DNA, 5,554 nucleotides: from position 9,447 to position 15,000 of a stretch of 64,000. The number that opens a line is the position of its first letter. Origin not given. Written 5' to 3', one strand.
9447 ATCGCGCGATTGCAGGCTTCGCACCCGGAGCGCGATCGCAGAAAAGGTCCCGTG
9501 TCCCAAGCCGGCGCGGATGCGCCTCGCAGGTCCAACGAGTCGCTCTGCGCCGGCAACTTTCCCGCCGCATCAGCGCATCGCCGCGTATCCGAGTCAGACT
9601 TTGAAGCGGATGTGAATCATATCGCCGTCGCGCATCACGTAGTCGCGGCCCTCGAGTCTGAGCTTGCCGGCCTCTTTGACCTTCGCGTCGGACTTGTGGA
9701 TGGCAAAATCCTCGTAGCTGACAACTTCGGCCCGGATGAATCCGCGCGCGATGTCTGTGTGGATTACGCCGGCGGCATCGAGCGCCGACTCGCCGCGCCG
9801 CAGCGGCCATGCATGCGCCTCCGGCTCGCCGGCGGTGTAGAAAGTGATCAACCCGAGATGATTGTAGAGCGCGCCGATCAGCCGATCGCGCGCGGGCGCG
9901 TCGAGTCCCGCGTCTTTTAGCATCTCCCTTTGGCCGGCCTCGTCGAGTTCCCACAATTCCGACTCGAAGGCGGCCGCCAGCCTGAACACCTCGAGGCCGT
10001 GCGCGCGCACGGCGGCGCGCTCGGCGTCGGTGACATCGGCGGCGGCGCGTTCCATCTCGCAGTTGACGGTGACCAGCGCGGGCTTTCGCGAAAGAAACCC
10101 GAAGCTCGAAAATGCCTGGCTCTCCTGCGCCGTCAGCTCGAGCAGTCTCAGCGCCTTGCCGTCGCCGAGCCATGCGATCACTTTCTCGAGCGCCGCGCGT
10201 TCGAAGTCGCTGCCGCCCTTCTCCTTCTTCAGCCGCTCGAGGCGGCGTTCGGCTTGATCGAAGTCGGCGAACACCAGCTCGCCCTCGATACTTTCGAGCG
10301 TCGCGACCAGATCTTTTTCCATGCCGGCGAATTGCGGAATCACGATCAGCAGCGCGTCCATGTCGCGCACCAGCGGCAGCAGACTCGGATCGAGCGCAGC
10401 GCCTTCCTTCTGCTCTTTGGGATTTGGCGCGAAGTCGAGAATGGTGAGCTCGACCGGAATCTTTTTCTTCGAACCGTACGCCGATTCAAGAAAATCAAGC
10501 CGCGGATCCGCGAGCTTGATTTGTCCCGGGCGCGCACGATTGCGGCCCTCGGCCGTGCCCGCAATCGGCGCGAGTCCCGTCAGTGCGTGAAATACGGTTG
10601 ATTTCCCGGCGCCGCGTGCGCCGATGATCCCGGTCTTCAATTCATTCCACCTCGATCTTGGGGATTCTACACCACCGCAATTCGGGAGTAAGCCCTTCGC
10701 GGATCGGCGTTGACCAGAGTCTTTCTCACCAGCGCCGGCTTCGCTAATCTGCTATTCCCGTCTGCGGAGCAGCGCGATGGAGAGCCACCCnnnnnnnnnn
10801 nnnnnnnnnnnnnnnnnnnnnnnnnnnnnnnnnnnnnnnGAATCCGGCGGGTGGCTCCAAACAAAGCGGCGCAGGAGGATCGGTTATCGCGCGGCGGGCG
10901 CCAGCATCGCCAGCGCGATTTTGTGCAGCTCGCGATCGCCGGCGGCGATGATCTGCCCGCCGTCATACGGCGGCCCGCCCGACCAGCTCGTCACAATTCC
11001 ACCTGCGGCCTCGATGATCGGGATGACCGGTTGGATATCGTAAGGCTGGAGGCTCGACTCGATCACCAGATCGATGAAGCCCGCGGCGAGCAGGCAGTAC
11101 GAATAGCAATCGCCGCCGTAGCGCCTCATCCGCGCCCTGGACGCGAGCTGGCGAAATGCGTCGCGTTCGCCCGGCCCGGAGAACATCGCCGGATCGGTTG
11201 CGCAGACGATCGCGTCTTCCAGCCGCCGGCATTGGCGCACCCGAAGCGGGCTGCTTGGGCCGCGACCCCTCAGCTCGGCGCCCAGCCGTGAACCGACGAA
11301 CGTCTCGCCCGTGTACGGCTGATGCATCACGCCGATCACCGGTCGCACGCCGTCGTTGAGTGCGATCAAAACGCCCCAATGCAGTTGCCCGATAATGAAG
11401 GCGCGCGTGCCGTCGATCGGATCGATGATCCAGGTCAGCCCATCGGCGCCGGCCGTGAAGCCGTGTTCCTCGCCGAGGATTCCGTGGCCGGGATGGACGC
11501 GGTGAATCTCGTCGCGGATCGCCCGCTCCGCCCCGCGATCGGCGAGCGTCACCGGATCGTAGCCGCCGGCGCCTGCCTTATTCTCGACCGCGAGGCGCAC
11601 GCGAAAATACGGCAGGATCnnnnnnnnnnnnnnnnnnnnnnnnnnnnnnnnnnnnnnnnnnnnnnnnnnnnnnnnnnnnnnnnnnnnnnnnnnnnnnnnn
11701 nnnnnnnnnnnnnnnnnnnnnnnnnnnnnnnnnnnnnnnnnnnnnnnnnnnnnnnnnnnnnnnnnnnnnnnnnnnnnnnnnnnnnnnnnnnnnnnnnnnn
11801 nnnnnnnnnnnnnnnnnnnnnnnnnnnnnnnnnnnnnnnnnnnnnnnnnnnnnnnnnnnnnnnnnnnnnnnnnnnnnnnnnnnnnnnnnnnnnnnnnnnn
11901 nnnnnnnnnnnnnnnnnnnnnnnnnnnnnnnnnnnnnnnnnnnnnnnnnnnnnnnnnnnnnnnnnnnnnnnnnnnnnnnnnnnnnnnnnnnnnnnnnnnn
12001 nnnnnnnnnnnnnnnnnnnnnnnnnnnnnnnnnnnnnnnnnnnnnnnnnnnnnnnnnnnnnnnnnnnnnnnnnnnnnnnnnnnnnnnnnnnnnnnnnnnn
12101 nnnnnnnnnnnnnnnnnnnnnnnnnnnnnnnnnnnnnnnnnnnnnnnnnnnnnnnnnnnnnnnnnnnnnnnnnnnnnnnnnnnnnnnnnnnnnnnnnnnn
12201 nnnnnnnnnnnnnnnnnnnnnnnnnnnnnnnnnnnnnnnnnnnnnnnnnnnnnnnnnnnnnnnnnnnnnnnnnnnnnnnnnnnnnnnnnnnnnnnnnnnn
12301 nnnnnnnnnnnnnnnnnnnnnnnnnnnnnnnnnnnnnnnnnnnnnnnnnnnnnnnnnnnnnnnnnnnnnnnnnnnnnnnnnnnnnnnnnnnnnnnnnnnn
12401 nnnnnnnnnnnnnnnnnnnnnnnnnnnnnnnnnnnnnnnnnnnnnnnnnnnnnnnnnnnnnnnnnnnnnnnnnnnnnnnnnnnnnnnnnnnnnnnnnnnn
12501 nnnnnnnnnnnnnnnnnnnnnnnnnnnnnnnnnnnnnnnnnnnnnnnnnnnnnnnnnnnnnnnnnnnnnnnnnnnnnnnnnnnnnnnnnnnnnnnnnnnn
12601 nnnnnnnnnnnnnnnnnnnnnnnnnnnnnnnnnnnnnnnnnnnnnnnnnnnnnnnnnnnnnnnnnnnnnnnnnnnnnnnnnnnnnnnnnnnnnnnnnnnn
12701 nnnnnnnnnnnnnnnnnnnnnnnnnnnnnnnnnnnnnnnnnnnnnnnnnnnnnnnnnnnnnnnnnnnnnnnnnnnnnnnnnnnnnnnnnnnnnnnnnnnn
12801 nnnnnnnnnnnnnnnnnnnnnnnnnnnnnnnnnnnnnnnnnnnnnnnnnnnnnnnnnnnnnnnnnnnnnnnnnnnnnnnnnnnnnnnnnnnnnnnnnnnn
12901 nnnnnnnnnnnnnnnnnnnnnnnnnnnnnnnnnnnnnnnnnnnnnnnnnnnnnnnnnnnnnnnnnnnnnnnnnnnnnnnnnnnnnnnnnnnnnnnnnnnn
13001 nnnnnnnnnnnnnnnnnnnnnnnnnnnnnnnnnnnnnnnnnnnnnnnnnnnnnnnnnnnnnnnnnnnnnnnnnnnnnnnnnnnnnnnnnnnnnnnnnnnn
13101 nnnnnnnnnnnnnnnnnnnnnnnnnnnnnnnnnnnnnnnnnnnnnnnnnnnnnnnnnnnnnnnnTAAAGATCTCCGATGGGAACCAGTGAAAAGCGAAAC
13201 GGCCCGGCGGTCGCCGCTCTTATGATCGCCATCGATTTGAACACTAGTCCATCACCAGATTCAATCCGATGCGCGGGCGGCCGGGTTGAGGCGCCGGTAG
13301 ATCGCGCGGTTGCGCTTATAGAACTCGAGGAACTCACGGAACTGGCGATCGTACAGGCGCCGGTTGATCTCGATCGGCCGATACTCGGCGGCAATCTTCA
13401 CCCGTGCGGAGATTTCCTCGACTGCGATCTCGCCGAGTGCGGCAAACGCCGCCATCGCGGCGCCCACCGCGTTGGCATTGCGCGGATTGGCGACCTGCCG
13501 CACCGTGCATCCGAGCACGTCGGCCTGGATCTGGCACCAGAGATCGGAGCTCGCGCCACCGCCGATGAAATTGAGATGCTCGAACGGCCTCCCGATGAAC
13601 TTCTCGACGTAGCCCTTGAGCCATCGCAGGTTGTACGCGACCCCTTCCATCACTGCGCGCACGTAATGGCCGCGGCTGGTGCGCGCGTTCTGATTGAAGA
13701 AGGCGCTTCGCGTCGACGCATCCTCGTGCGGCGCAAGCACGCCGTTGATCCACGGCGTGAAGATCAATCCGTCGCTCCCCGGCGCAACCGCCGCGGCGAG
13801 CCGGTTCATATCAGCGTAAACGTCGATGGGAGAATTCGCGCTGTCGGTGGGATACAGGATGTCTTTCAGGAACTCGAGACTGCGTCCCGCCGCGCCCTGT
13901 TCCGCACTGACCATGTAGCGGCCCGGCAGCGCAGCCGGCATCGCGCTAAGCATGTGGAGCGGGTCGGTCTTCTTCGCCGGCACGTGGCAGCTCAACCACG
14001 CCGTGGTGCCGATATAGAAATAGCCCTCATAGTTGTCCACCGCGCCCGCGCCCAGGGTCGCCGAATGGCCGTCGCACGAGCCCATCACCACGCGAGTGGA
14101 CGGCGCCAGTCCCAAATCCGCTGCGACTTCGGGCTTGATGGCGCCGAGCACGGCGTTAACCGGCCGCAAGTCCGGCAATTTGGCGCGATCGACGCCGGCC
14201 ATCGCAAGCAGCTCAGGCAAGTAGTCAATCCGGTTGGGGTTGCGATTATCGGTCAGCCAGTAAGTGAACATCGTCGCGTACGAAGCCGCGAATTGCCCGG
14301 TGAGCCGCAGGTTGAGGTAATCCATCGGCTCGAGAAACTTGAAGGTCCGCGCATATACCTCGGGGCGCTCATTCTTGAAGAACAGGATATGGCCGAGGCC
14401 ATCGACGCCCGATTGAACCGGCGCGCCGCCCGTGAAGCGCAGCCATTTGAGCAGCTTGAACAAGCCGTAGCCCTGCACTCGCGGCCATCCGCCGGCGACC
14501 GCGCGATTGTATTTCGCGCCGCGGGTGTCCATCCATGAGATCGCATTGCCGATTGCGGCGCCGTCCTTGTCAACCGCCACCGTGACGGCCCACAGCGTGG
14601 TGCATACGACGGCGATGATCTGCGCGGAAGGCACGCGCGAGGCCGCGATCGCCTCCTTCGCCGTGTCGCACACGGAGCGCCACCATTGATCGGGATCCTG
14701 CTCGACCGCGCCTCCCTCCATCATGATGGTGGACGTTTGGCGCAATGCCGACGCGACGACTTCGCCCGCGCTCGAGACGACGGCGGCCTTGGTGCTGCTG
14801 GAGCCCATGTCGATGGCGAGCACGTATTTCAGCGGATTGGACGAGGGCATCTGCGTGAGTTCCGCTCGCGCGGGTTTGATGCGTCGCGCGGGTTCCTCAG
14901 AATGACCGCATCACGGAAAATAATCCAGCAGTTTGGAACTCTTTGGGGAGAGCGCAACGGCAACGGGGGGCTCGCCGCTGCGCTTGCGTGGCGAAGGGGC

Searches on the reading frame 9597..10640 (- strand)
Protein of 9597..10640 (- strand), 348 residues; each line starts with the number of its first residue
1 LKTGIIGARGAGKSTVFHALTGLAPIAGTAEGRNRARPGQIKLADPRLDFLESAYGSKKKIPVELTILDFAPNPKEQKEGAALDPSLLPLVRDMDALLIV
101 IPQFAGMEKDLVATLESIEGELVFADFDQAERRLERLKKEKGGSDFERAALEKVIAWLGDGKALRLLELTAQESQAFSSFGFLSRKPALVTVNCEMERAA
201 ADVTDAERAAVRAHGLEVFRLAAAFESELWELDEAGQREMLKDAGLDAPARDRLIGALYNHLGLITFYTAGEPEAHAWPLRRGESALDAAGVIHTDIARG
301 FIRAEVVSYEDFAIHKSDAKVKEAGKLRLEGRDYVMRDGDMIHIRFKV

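Call 77: search_protein_families(library=pfam, proteins=[window:9597-10640:-], max_evalue=0.001)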
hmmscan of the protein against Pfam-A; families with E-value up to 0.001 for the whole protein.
window:9597-10640:- (348 aa): 3 families
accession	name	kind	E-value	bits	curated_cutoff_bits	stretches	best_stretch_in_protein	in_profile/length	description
PF06071.19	YchF-GTPase_C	-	3.2e-33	114.1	27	1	264-346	1-83/84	Protein of unknown function (DUF933)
PF02824.27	TGS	-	1.2e-05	25.7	22.2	1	274-344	12-58/60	TGS domain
PF00005.33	ABC_tran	-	0.00071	20.6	25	0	3-33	14-47/137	ABC transporter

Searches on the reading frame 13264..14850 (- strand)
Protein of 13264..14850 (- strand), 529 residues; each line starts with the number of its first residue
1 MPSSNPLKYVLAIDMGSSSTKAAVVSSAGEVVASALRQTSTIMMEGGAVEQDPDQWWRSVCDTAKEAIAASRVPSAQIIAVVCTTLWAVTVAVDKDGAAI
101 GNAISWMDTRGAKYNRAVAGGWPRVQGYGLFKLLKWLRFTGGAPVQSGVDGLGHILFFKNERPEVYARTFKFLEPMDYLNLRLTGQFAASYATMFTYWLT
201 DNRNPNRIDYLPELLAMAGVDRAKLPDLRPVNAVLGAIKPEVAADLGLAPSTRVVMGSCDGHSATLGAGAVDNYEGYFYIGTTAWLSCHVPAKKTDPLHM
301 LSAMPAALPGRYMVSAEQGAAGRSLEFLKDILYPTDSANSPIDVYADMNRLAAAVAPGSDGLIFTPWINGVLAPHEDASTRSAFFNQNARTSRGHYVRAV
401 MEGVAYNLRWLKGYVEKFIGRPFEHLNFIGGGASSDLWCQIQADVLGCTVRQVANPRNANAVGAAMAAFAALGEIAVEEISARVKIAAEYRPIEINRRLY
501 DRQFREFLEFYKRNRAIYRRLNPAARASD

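Call 77: search_protein_families(library=pfam, proteins=[window:13264-14850:-], max_evalue=0.001)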
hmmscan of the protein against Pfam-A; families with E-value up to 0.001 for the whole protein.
window:13264-14850:- (529 aa): 2 families
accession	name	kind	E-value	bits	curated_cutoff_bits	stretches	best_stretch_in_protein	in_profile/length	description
PF00370.27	FGGY_N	-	9.9e-38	130.6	28.8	1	9-267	1-245/245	FGGY family of carbohydrate kinases, N-terminal domain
PF02782.22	FGGY_C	-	3.3e-27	96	27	1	280-471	5-197/198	FGGY family of carbohydrate kinases, C-terminal domain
